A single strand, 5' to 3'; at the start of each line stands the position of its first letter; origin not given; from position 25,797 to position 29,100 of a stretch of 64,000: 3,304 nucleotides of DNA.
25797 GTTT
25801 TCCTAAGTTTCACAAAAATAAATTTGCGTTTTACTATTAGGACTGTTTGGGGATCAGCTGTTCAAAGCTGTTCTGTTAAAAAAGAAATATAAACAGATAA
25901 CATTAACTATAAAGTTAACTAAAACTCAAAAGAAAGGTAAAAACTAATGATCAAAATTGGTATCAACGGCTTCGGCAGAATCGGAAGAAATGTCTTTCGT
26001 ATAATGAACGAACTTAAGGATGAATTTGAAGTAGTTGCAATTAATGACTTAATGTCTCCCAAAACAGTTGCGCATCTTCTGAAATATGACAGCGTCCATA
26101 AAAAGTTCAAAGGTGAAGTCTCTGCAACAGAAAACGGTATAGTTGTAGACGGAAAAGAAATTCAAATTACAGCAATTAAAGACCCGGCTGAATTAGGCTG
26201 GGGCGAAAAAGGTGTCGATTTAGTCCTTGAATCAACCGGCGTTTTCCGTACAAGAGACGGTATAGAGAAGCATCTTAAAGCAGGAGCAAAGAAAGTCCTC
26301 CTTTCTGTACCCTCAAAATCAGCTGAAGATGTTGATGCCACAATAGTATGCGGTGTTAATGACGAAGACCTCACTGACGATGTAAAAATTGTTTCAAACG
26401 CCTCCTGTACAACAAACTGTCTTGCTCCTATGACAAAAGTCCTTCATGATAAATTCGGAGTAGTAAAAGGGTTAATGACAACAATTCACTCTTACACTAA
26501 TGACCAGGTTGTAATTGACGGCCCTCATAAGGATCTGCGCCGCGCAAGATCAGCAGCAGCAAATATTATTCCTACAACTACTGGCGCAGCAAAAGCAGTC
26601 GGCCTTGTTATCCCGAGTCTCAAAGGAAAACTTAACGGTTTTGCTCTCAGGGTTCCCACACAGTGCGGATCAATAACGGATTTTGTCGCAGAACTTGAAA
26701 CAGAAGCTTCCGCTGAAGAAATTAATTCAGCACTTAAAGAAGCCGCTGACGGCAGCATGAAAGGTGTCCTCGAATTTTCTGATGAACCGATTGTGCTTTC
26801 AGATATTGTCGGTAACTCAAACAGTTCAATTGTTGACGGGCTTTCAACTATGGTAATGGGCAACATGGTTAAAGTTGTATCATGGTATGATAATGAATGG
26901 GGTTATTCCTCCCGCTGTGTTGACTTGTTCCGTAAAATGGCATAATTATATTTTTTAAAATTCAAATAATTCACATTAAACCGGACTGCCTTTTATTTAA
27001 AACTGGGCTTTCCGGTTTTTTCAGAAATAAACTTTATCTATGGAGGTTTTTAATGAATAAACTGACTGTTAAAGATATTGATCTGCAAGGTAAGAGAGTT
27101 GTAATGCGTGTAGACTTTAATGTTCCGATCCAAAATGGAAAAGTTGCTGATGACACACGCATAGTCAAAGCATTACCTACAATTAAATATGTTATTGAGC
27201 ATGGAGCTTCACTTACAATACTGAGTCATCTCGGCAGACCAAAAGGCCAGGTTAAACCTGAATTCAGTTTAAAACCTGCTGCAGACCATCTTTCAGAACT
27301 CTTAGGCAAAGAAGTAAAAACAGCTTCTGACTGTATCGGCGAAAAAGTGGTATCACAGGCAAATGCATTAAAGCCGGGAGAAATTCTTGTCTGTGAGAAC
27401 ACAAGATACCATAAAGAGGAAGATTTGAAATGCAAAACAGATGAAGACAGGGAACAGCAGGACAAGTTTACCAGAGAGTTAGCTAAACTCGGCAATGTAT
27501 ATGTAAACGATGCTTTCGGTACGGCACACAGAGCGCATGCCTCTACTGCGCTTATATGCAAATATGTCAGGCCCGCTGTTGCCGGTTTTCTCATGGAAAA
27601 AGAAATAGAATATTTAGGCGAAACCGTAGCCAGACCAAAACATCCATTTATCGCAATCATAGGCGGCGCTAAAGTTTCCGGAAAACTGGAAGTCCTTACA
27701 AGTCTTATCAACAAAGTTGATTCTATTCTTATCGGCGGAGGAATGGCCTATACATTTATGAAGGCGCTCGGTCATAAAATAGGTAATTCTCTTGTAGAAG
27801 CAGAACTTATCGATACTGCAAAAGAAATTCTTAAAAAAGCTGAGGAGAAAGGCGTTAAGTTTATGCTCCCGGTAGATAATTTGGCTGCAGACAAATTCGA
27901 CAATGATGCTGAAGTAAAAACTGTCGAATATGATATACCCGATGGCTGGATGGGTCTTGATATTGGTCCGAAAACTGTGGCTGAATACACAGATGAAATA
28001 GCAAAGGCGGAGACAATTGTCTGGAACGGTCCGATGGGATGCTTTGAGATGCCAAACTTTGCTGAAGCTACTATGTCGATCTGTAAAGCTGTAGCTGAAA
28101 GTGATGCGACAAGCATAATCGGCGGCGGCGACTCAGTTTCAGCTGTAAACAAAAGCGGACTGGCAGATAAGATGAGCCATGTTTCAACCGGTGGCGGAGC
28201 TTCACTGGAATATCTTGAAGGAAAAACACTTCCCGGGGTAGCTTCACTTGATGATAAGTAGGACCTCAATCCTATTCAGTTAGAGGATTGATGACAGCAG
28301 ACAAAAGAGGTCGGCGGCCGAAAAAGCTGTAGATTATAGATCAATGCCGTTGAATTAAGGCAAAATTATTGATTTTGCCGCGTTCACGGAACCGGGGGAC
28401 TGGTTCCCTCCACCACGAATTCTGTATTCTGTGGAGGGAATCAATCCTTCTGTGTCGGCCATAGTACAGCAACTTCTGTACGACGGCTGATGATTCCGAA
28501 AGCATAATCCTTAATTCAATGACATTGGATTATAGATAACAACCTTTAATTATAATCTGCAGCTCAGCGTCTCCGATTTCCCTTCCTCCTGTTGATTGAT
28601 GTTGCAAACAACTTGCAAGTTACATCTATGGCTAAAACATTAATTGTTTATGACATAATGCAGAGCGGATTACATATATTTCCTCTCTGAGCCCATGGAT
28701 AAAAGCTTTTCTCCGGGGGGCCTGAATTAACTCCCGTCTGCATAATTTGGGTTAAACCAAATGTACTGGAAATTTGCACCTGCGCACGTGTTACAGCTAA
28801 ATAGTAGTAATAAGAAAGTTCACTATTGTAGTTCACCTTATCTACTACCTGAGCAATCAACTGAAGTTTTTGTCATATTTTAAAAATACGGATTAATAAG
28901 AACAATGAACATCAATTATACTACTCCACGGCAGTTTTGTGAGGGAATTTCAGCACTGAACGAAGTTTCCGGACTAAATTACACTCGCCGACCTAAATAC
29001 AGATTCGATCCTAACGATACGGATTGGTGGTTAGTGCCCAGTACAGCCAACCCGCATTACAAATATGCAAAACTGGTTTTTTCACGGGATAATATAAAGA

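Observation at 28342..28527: Textbook MITE-like insertion: 186 bp, 19-bp TIRs, perfect 10-bp target-site duplication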

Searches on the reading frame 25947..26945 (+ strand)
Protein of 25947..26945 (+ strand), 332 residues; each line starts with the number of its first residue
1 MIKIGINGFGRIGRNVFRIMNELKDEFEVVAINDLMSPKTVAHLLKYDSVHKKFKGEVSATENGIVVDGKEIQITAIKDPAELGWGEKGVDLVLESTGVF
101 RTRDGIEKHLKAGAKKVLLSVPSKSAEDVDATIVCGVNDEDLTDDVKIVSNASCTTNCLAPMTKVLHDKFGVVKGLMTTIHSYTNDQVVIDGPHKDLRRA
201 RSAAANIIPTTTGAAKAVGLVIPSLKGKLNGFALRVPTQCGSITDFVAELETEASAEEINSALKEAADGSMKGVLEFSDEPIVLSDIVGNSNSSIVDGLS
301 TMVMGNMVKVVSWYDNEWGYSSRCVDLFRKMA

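Call 17: search_protein_families(library=pfam, proteins=[window:25947-26945:+], max_evalue=0.01)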
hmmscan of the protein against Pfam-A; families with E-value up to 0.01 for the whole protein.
window:25947-26945:+ (332 aa): 3 families
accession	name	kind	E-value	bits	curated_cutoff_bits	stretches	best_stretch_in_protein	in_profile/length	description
PF02800.25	Gp_dh_C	-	5.5e-66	221.5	24.4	1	159-314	1-158/158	Glyceraldehyde 3-phosphate dehydrogenase, C-terminal domain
PF00044.30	Gp_dh_N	-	1.2e-39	135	31.7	1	2-102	1-100/101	Glyceraldehyde 3-phosphate dehydrogenase, NAD binding domain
PF03447.22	NAD_binding_3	-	0.0018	19.4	24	0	8-121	1-90/116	Homoserine dehydrogenase, NAD binding domain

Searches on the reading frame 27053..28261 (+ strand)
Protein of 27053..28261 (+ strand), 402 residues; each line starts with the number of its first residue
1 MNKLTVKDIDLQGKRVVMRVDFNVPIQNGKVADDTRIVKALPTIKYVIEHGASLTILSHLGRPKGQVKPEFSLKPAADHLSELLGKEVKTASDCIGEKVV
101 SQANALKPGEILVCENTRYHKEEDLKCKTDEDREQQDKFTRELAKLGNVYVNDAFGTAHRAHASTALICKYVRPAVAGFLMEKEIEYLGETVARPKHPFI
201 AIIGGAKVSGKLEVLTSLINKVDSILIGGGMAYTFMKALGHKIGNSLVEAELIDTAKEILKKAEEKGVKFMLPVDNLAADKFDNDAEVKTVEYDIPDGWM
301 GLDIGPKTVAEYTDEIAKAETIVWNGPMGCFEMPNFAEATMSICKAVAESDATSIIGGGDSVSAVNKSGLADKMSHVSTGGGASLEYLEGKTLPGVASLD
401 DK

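Call 14: find_encoding_contigs(protein=window:27053-28261:+, flank=3000, max_places=6)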
Protein window:27053-28261:+ (402 aa): 1 contig read that carries it; 1 place shown.
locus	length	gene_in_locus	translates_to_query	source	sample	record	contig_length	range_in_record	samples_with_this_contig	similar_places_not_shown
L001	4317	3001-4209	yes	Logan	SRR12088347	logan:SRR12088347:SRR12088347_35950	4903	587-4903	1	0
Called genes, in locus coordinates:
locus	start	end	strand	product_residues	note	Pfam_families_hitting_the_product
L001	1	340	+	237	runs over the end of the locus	PF01209:Ubie_methyltran (weak), PF13489:Methyltransf_23, PF08241:Methyltransf_11, PF08242:Methyltransf_12, PF13649:Methyltransf_25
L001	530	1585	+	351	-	PF00483:NTP_transferase, PF12804:NTP_transf_3 (weak), PF22640:ManC_GMP_beta-helix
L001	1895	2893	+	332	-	PF00044:Gp_dh_N, PF02800:Gp_dh_C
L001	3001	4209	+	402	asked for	PF00162:PGK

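Call 17: search_protein_families(library=pfam, proteins=[window:27053-28261:+], max_evalue=0.01)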
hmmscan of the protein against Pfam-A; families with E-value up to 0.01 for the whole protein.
window:27053-28261:+ (402 aa): 1 family
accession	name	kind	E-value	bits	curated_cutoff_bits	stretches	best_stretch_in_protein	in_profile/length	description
PF00162.24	PGK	-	1.1e-159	531.9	27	1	6-391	1-379/379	Phosphoglycerate kinase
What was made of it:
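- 27053..28261 (+): pgk (phosphoglycerate kinase), the gene upstream of the insertion. Pfam PF00162, E 1e-159 (call 17).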

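Call 31: find_homologous_proteins(query=window:27053-28261:+, max_evalue=1e-100)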
Query window:27053-28261:+ (402 aa): 7997 proteins with E <= 1e-100 among 8000 candidates; the best 120 are listed.
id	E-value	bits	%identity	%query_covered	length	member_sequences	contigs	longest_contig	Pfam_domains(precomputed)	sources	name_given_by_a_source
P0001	1.7e-263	892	100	100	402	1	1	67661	PF00162.25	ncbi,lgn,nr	ncbi:MAG: phosphoglycerate kinase [Victivallales bacterium]|nr:phosphoglycerate kinase [Victivallale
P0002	7.7e-227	771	85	100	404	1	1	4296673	PF00162.25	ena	-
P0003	3.6e-226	769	85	100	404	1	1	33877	PF00162.25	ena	-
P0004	4.2e-226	769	85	100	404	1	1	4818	PF00162.25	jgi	jgi:phosphoglycerate kinase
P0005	7.7e-220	748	83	100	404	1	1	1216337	PF00162.25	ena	-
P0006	8.4e-219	745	81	100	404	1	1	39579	PF00162.25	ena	-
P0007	1.8e-213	727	79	100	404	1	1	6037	PF00162.25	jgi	jgi:phosphoglycerate kinase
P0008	4.1e-213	726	80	100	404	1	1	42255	PF00162.25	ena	-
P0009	5.1e-210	716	79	100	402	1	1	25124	PF00162.25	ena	-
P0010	1.5e-208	711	78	100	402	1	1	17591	PF00162.25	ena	-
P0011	1.9e-208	710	79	100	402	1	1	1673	PF00162.25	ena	-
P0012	4.4e-208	709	78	100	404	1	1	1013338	PF00162.25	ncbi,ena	-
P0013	1.3e-207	708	78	100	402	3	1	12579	PF00162.25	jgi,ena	jgi:phosphoglycerate kinase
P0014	3.5e-207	706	77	100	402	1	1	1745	PF00162.25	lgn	-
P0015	5.1e-207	706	75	100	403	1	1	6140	PF00162.25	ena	-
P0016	6.9e-207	705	76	100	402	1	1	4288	PF00162.25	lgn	-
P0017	3.6e-206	703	76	100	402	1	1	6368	PF00162.25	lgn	-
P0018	5.4e-206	702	78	100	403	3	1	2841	PF00162.25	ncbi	-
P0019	9.1e-206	702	77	100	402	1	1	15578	PF00162.25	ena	-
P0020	4.0e-205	699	76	100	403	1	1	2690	PF00162.25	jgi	jgi:phosphoglycerate kinase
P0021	7.4e-204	695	76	100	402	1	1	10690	PF00162.25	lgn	-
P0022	7.0e-203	692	76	100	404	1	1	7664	PF00162.25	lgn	-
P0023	1.2e-202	691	76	100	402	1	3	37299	PF00162.25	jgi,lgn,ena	jgi:phosphoglycerate kinase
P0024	1.6e-202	691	76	100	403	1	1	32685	PF00162.25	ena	-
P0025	2.1e-202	691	78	100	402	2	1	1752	PF00162.25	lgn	-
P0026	2.2e-202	690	76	100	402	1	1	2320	PF00162.25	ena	-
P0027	2.5e-202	690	75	100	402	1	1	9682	PF00162.25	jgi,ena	jgi:phosphoglycerate kinase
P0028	4.2e-202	690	76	100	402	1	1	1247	PF00162.25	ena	-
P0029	4.8e-202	689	76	100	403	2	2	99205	PF00162.25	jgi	-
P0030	4.8e-202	689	75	100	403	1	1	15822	PF00162.25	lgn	-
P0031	1.1e-201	688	75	100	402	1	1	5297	PF00162.25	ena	-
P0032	1.3e-201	688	76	100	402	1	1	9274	PF00162.25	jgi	-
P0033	2.2e-201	687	75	100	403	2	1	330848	PF00162.25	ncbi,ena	-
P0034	3.0e-201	687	75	100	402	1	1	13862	PF00162.25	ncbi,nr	ncbi:MAG: phosphoglycerate kinase [bacterium]|nr:phosphoglycerate kinase [bacterium]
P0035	3.1e-201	687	76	100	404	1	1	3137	PF00162.25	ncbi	-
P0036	4.2e-201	686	76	100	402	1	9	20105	PF00162.25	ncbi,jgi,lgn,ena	-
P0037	4.7e-201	686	75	100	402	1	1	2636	PF00162.25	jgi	-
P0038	5.6e-201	686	76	100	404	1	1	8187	PF00162.25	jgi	-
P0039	6.7e-201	686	76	100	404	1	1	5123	PF00162.25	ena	-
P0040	1.0e-200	685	74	100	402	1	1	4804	PF00162.25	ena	-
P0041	2.3e-200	684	74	100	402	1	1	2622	PF00162.25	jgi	-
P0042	2.7e-200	684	75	100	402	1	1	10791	PF00162.25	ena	-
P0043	2.9e-200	684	75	100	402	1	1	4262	PF00162.25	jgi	-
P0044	3.2e-200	683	74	100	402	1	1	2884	PF00162.25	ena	-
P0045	9.0e-200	682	75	100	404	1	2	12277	PF00162.25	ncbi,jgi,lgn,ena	-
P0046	1.2e-199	682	74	100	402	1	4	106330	PF00162.25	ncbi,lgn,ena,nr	ncbi:MAG TPA: phosphoglycerate kinase [Victivallales bacterium]|nr:phosphoglycerate kinase [Victival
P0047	3.1e-199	680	75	100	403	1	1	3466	PF00162.25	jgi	jgi:phosphoglycerate kinase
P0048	3.6e-199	680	75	100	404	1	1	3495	PF00162.25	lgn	-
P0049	3.7e-199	680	74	100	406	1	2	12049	PF00162.25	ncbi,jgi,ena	-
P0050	3.9e-199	680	75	100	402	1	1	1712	PF00162.25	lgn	-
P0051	2.1e-198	677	75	100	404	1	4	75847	PF00162.25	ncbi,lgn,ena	-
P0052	3.8e-198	677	74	100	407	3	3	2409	PF00162.25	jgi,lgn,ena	jgi:phosphoglycerate kinase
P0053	4.0e-198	676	75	100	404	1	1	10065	PF00162.25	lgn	-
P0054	4.1e-198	676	74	100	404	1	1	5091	PF00162.25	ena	-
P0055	5.5e-198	676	75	99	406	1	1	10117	PF00162.25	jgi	jgi:phosphoglycerate kinase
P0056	9.7e-198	675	75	100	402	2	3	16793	PF00162.25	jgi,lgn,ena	-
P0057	1.1e-197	675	74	100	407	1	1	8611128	PF00162.25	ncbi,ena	-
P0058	1.5e-197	675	74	100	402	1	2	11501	PF00162.25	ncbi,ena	-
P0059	2.5e-197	674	75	100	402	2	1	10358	PF00162.25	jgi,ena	-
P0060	3.2e-197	673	73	100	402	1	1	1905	PF00162.25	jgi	jgi:phosphoglycerate kinase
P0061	5.7e-197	673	73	100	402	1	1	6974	PF00162.25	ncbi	-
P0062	6.3e-197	673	75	100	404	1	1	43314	PF00162.25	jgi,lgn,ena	-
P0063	7.0e-197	672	75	100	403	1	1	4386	PF00162.25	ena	-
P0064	8.9e-197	672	74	100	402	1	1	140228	PF00162.25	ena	-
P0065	9.9e-197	672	74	99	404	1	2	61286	PF00162.25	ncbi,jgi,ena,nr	ncbi:MAG: phosphoglycerate kinase [Lentisphaerae bacterium GWF2_44_16]|nr:MAG: phosphoglycerate kina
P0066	1.0e-196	672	74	99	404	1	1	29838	PF00162.25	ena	-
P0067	1.2e-196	672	74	100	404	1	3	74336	PF00162.25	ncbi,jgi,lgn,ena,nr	ncbi:MAG TPA: phosphoglycerate kinase [Lentisphaeria bacterium]|nr:MAG: phosphoglycerate kinase [Len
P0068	2.7e-196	670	75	100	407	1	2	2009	PF00162.25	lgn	-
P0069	2.7e-196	670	74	100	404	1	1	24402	PF00162.25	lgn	-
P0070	3.3e-196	670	73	100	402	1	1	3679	PF00162.25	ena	-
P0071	3.9e-196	670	75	100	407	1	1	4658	PF00162.25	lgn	-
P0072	5.3e-196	669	75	100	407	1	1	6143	PF00162.25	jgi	-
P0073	5.5e-196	669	73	100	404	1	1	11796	PF00162.25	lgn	-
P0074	5.8e-196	669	75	100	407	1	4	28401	PF00162.25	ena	-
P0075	6.5e-196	669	73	99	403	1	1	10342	PF00162.25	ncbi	-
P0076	7.1e-196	669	75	100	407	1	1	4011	PF00162.25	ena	-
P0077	7.1e-196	669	74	100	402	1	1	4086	PF00162.25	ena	-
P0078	8.4e-196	669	74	100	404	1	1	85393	PF00162.25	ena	-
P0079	8.6e-196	669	75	100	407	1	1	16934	PF00162.25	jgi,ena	-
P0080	8.9e-196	669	73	100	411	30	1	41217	PF00162.25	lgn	-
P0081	1.0e-195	668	75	100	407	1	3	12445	PF00162.25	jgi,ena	-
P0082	1.5e-195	668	73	100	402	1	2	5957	PF00162.25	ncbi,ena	-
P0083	1.6e-195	668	74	100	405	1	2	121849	PF00162.25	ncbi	ncbi:MAG: phosphoglycerate kinase [Victivallaceae bacterium]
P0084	2.0e-195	668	74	100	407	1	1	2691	PF00162.25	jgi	jgi:phosphoglycerate kinase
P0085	2.1e-195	667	74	99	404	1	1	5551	PF00162.25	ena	-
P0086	2.2e-195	667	73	100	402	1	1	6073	PF00162.25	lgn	-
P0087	3.0e-195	667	74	100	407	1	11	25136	PF00162.25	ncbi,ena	-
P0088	3.7e-195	667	74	100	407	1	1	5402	PF00162.25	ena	-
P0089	3.9e-195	667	74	100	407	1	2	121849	PF00162.25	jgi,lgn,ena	jgi:phosphoglycerate kinase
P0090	5.7e-195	666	74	100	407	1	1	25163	PF00162.25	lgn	-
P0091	5.7e-195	666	74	100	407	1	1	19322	PF00162.25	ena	-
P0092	5.9e-195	666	74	100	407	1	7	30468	PF00162.25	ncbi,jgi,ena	jgi:phosphoglycerate kinase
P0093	7.1e-195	666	75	100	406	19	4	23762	PF00162.25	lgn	-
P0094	9.9e-195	665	72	100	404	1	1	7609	PF00162.25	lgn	-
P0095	1.0e-194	665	74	100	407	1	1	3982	PF00162.25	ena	-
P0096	1.1e-194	665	73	100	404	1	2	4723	PF00162.25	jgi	-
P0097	1.2e-194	665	73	99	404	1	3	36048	PF00162.25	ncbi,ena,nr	ncbi:MAG: phosphoglycerate kinase [Lentisphaerae bacterium GWF2_52_8]|nr:MAG: phosphoglycerate kinas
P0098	1.2e-194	665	74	100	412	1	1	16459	PF00162.25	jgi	jgi:phosphoglycerate kinase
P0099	1.3e-194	665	73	99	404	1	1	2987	PF00162.25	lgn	-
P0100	1.5e-194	665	74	100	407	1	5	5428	PF00162.25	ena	-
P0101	1.6e-194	665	74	100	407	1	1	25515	PF00162.25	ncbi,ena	-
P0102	1.9e-194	664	74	100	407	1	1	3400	PF00162.25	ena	-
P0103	2.1e-194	664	74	100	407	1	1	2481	PF00162.25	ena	-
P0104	2.4e-194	664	74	100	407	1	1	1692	PF00162.25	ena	-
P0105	2.9e-194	664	74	100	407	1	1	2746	PF00162.25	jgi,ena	jgi:phosphoglycerate kinase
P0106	3.0e-194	664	72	100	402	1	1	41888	PF00162.25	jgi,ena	-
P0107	3.1e-194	664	74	100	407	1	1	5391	PF00162.25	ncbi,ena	-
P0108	3.8e-194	663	74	100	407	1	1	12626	PF00162.25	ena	-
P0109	5.4e-194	663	74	100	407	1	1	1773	PF00162.25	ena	-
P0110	6.4e-194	663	74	100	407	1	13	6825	PF00162.25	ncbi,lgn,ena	-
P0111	6.7e-194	663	73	100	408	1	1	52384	PF00162.25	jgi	jgi:phosphoglycerate kinase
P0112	6.9e-194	663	72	100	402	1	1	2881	PF00162.25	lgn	-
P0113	7.8e-194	662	72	100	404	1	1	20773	PF00162.25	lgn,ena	-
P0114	9.8e-194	662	74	100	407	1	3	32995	PF00162.25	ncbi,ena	ncbi:MAG: phosphoglycerate kinase [Lentisphaerota bacterium]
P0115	1.1e-193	662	72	100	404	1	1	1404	PF00162.25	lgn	-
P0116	1.4e-193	661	75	100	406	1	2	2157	PF00162.25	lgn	-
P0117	1.6e-193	661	73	100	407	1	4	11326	PF00162.25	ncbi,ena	-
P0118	1.7e-193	661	73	100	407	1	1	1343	PF00162.25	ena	-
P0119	1.7e-193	661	73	100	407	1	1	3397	PF00162.25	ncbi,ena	-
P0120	1.7e-193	661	73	100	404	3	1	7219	PF00162.25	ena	-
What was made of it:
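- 27053..28261 (+): Identical to a protein that NCBI names as from a Victivallales bacterium MAG (call 31).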

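Call 32: find_encoding_contigs(protein=P0002, flank=4000, max_places=2)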
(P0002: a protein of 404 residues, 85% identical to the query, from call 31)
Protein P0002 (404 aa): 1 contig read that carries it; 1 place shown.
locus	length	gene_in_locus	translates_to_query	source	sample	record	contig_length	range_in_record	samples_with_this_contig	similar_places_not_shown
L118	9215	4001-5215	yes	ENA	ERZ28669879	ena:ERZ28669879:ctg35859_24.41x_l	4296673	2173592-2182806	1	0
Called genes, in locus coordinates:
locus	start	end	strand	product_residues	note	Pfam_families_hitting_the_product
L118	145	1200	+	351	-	PF00483:NTP_transferase, PF22640:ManC_GMP_beta-helix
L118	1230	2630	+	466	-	PF13537:GATase_7 (weak)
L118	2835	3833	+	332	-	PF00044:Gp_dh_N, PF02800:Gp_dh_C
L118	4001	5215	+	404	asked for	PF00162:PGK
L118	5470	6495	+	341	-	PF13531:SBP_bac_11, PF01547:SBP_bac_1, PF13416:SBP_bac_8, PF13343:SBP_bac_6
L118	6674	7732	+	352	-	PF00005:ABC_tran, PF13304:AAA_21 (faint)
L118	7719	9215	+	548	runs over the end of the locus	PF00528:BPD_transp_1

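Call 33: find_encoding_contigs(protein=P0005, flank=4000, max_places=2)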
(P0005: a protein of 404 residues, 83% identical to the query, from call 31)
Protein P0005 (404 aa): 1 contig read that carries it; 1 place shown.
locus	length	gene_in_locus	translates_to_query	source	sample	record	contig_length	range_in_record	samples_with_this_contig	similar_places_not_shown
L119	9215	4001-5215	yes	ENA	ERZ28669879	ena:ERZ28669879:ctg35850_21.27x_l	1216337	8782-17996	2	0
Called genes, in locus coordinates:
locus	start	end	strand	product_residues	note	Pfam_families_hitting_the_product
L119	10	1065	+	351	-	PF00483:NTP_transferase, PF12804:NTP_transf_3 (weak), PF22640:ManC_GMP_beta-helix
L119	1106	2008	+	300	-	PF13537:GATase_7 (weak)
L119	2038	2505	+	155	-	-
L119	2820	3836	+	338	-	PF00044:Gp_dh_N, PF02800:Gp_dh_C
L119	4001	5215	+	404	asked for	PF00162:PGK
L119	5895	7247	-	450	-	-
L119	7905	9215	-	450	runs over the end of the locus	-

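Call 34: find_encoding_contigs(protein=P0003, flank=4000, max_places=2)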
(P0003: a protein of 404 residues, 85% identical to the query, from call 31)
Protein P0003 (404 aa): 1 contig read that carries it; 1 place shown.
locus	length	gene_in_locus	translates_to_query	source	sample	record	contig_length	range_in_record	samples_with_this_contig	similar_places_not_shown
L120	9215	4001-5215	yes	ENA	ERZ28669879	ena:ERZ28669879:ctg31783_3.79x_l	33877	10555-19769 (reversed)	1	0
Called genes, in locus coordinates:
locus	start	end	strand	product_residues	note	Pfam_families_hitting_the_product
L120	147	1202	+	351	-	PF00483:NTP_transferase, PF22640:ManC_GMP_beta-helix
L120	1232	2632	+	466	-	PF13537:GATase_7 (weak)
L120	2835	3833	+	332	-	PF00044:Gp_dh_N, PF02800:Gp_dh_C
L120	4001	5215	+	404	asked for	PF00162:PGK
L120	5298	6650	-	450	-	-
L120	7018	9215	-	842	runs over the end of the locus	PF05359:DUF748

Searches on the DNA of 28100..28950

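Call 5: search_rna_families(source=window, start=28100, end=28950, threshold=evalue, max_evalue=10, show_alignments=3)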
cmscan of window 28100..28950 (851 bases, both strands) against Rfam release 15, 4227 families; matches with E-value up to 10: 7.
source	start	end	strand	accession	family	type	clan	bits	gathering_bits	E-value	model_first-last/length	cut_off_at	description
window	28482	28567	+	RF00296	snoR16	Gene; snRNA; snoRNA; CD-box;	-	18.9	45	4.2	1-86/86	no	Small nucleolar RNA R16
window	28394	28449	+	RF01653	ceN80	Gene; snRNA; snoRNA; HACA-box;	-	17.6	80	0.92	69-121/131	no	Caenorhabditis snoRNA ceN80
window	28528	28557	+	RF03141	S4-Flavobacteria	Cis-reg; leader;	CL00119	17.6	35.2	4.5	1-33/33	no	S4-Flavobacteria ribosomal protein leader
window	28485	28564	+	RF01422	snoR116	Gene; snRNA; snoRNA; CD-box;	-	17.4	47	2.4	1-86/86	no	small nucleolar RNA snoR116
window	28401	28443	+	RF03719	mir-3914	Gene; miRNA;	-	14.8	97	9.3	27-69/95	no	mir-3914 microRNA precursor family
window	28812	28905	+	RF02060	STnc410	Gene; sRNA;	-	13.1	50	4.3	1-158/158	no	Enterobacterial sRNA STnc410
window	28393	28451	+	RF04153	MIR856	Gene; miRNA;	-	10.5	297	7.1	1-258/258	no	MIR856 microRNA precursor family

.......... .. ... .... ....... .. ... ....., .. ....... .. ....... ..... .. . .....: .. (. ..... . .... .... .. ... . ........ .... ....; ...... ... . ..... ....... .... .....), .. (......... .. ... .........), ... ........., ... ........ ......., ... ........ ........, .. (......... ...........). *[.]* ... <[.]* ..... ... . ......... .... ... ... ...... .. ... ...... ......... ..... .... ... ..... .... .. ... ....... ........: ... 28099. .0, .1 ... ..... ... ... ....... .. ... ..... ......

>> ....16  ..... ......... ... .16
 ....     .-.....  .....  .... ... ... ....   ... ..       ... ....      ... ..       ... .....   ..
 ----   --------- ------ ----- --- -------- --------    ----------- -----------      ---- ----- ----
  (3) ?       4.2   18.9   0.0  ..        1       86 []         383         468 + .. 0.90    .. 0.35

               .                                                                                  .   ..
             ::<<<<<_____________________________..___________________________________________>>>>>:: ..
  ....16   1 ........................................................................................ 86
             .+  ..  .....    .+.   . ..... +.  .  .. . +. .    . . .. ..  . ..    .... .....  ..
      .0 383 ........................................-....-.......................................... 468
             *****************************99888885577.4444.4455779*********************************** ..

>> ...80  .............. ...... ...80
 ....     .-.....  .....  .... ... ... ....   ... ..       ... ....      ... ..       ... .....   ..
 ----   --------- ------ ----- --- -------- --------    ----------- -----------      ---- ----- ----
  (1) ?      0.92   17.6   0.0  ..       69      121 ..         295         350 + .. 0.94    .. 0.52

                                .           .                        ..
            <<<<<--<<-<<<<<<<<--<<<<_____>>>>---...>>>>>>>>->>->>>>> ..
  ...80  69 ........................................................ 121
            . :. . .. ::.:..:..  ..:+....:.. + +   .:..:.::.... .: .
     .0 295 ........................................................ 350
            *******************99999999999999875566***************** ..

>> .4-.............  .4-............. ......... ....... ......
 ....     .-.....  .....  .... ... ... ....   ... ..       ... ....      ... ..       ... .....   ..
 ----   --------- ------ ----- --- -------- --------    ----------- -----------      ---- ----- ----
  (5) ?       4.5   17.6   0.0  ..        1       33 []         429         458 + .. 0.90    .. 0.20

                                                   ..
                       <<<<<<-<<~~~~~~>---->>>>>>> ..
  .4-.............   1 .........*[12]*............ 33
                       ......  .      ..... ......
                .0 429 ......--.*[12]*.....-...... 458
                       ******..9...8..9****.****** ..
